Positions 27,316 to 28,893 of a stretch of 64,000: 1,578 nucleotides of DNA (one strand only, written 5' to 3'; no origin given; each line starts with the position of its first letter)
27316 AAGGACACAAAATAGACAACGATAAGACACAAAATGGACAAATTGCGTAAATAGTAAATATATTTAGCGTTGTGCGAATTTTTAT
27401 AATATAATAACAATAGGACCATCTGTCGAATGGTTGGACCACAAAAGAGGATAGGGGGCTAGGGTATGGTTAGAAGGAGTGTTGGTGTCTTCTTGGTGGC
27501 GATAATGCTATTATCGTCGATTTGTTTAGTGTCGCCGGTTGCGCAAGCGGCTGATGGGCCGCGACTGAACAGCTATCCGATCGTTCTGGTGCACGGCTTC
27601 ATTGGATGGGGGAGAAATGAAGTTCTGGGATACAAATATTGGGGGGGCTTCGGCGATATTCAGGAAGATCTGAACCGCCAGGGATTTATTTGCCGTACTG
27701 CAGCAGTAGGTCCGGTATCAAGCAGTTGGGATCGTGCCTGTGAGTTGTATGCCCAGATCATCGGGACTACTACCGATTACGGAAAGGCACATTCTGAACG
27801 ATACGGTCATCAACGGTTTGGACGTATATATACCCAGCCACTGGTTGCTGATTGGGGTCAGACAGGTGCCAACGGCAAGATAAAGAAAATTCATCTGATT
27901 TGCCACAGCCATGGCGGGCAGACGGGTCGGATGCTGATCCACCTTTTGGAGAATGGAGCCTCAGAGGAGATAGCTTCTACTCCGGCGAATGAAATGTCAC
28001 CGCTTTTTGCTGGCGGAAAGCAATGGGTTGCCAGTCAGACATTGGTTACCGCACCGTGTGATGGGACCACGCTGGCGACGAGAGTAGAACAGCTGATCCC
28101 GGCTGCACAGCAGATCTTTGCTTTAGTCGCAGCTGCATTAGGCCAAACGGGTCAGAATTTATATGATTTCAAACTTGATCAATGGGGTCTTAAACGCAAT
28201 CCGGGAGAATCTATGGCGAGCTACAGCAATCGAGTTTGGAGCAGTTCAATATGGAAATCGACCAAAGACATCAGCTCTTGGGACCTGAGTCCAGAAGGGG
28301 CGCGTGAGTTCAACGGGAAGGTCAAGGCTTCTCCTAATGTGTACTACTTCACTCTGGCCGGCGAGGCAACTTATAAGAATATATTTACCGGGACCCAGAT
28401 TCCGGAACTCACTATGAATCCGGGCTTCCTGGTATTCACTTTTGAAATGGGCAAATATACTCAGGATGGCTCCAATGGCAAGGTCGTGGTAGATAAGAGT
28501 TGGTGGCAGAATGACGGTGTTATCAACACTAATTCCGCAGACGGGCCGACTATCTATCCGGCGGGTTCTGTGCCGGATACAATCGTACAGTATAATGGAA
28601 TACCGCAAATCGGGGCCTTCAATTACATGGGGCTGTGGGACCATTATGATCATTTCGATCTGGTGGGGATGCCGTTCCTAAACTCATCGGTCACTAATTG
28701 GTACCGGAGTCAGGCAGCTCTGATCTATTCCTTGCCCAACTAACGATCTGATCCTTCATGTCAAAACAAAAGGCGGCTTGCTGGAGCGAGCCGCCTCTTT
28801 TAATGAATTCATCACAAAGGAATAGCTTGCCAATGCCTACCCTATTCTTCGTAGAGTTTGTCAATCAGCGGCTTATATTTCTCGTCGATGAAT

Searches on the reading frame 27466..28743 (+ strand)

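Call 11: search_protein_families(library=ncbifam, proteins=[window:27466-28743:+], max_evalue=0.00001)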
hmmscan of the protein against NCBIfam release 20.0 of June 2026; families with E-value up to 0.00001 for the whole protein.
window:27466-28743:+ (425 aa): 1 family
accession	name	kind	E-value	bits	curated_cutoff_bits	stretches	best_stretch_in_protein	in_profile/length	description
NF047351.1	lipase_YSIRK_Sa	exception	2e-79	267.7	650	1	27-404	323-678/704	YSIRK-targeted triacylglycerol lipase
